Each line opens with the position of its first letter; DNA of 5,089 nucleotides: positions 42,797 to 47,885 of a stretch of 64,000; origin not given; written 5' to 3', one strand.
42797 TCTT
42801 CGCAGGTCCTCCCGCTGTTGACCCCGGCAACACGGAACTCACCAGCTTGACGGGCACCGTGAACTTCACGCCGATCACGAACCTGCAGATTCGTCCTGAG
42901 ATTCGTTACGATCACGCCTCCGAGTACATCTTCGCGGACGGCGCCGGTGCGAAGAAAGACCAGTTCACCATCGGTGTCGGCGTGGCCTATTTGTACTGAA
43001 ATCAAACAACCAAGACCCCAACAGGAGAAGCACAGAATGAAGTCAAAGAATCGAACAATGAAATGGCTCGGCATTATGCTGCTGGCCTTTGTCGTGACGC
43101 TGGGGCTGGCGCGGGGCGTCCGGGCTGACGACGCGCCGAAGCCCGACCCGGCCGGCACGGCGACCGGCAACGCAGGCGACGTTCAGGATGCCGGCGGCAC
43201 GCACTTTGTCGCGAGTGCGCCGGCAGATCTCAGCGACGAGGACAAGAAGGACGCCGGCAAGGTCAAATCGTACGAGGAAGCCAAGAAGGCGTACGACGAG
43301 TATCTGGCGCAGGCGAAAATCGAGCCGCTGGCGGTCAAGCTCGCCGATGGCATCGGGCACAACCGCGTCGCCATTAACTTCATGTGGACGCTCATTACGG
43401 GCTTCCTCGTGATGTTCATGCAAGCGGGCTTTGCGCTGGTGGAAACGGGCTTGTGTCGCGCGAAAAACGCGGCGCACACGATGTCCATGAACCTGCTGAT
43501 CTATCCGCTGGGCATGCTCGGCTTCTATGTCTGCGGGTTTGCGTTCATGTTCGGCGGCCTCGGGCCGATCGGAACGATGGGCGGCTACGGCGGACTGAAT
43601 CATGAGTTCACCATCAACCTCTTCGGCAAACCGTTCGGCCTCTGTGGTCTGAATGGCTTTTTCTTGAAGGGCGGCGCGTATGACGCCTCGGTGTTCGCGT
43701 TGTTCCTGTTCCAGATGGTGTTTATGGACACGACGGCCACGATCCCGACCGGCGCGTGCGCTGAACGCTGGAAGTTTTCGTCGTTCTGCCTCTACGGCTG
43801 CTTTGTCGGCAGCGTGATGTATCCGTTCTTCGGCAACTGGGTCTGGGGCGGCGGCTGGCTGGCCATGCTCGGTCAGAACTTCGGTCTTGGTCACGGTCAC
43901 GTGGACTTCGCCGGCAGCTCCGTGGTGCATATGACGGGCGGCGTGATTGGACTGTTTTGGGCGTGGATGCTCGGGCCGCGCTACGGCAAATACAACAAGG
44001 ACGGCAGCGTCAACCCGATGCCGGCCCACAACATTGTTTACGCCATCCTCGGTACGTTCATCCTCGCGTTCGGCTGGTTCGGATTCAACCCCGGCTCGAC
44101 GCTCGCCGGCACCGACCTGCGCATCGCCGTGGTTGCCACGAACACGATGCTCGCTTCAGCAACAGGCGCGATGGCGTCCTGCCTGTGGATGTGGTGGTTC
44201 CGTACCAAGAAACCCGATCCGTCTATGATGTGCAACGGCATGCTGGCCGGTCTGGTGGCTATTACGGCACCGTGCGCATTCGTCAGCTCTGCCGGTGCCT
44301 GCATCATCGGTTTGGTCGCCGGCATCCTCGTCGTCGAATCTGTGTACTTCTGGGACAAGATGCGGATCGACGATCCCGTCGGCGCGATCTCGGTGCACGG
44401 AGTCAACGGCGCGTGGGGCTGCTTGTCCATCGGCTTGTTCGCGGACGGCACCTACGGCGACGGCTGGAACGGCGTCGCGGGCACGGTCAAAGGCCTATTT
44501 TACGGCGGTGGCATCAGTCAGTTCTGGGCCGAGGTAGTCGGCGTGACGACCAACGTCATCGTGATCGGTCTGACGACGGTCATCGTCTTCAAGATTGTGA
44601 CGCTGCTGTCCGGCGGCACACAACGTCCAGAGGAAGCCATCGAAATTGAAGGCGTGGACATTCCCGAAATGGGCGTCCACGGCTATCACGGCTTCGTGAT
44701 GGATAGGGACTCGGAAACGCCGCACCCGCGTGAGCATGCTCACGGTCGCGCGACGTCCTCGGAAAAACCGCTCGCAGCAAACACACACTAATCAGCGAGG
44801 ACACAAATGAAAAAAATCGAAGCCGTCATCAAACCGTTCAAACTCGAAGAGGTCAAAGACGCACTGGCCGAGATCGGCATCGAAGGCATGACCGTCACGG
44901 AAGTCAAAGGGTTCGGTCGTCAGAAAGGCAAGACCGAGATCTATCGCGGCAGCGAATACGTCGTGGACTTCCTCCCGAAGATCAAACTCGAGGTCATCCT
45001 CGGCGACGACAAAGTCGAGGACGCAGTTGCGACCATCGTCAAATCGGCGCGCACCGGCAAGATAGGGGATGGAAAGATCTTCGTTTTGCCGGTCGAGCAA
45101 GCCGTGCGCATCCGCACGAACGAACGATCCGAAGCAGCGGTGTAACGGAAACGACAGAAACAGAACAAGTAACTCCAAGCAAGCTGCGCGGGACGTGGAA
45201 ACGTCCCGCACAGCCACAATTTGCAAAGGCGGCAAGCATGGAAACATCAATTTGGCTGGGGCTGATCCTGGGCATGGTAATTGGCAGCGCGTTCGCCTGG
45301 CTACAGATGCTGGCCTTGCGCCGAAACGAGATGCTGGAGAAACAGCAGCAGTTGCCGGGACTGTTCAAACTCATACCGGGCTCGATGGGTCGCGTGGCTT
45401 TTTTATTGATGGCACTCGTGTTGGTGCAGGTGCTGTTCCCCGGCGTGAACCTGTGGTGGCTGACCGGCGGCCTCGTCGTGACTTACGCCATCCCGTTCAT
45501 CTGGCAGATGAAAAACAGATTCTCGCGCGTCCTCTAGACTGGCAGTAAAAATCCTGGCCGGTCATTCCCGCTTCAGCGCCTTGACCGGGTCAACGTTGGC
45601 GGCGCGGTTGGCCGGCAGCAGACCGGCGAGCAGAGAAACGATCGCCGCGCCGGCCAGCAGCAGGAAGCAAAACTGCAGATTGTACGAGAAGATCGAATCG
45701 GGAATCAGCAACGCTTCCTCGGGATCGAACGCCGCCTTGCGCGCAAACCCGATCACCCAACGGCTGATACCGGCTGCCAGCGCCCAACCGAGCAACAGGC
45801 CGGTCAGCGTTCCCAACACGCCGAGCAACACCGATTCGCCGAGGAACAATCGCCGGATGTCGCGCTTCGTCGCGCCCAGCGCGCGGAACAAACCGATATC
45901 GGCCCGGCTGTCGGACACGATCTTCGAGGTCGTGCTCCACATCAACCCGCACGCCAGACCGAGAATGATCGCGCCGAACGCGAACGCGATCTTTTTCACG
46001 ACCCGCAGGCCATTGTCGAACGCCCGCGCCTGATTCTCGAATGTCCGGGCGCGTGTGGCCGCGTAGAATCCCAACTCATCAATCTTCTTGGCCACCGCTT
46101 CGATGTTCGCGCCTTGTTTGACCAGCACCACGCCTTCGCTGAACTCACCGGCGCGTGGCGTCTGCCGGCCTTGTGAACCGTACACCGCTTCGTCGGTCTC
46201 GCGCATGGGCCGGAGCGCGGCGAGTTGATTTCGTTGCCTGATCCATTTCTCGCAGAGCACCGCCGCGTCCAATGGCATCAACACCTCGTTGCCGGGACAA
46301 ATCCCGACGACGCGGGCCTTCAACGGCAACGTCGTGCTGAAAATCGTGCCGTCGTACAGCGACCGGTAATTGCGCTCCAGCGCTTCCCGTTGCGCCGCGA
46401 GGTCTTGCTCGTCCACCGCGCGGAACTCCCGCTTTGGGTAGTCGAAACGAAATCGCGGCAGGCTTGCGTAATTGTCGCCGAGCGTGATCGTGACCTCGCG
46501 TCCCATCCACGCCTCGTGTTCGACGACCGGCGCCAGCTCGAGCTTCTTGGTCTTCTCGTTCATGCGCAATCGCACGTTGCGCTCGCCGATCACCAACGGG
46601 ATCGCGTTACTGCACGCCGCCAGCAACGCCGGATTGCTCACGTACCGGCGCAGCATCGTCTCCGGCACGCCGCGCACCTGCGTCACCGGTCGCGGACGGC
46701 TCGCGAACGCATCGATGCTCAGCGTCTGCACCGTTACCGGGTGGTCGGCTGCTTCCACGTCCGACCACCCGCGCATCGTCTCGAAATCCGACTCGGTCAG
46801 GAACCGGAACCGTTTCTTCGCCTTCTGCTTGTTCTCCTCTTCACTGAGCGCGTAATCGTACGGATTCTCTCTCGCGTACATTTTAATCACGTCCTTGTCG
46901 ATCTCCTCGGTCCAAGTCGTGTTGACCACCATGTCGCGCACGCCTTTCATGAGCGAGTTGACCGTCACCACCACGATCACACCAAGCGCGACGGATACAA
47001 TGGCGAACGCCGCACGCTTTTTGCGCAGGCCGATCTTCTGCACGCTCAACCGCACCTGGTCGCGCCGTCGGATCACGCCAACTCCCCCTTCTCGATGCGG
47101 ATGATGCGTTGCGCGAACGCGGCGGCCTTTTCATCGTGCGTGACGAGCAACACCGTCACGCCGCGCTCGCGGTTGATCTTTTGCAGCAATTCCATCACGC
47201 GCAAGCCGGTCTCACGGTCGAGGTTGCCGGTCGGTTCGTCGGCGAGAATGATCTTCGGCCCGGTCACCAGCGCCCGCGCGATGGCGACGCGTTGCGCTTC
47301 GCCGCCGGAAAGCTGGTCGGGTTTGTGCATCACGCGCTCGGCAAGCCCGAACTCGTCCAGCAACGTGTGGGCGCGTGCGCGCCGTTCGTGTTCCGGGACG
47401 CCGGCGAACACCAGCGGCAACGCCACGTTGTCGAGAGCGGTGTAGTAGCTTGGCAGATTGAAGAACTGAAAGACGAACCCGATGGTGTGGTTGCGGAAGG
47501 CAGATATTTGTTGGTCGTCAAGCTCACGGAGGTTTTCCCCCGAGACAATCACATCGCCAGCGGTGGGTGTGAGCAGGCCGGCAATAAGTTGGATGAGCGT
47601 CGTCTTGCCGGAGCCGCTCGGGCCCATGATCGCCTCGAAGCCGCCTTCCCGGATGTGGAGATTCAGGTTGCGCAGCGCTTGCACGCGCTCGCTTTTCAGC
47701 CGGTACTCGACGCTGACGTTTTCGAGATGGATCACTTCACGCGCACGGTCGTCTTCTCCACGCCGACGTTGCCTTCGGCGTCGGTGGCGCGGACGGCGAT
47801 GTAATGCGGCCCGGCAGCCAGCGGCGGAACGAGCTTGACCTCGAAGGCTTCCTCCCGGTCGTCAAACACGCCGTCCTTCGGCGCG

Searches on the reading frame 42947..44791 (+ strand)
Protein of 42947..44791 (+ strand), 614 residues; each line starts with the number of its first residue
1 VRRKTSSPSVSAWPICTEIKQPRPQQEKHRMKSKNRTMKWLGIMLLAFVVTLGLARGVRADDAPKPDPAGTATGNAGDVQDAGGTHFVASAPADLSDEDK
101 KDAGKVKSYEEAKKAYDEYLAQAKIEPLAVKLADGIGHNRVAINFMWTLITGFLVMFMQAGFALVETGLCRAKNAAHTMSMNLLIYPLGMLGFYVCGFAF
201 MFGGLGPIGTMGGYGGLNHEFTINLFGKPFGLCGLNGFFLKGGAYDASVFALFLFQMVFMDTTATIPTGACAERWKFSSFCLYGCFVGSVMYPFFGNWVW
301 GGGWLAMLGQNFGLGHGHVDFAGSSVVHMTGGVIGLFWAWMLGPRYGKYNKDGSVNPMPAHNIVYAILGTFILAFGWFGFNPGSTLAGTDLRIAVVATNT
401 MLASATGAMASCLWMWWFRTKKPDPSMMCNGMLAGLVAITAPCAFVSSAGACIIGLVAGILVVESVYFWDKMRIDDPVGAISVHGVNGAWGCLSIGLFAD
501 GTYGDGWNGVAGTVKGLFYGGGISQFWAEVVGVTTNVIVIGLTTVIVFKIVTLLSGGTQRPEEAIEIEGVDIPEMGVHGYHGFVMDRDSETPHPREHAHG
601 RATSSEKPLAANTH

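Call 14: search_protein_families(library=pfam, proteins=[window:42947-44791:+], max_evalue=0.001)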
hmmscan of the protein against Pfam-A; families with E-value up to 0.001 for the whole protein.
window:42947-44791:+ (614 aa): 1 family
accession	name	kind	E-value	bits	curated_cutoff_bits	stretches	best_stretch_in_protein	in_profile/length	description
PF00909.26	Ammonium_transp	-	3.7e-100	335.9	23.2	1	147-578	2-397/399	Ammonium Transporter Family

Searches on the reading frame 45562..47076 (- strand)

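Call 57: search_protein_families(library=pfam, proteins=[window:45562-47076:-], max_evalue=0.00001)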
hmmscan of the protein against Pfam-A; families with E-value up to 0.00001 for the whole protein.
window:45562-47076:- (504 aa): 1 family
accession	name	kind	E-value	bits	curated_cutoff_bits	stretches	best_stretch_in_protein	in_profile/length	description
PF02687.27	FtsX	-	6.9e-18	65.3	25.5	1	366-497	2-120/120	FtsX-like permease C-terminal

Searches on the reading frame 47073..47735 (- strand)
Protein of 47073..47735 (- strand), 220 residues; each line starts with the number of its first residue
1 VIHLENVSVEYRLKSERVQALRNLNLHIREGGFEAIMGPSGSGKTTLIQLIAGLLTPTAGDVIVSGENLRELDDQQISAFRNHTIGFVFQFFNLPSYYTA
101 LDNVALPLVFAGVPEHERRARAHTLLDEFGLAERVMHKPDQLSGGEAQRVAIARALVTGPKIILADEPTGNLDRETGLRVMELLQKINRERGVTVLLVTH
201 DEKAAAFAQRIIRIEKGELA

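Call 57: search_protein_families(library=pfam, proteins=[window:47073-47735:-], max_evalue=0.00001)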
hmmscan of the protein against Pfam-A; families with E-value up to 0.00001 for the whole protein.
window:47073-47735:- (220 aa): 2 families
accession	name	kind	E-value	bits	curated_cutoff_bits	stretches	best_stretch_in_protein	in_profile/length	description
PF00005.33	ABC_tran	-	6.6e-34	117.9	25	1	21-169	1-136/137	ABC transporter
PF02463.25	SMC_N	-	4e-06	26.8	40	0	133-216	128-213/220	RecF/RecN/SMC N terminal domain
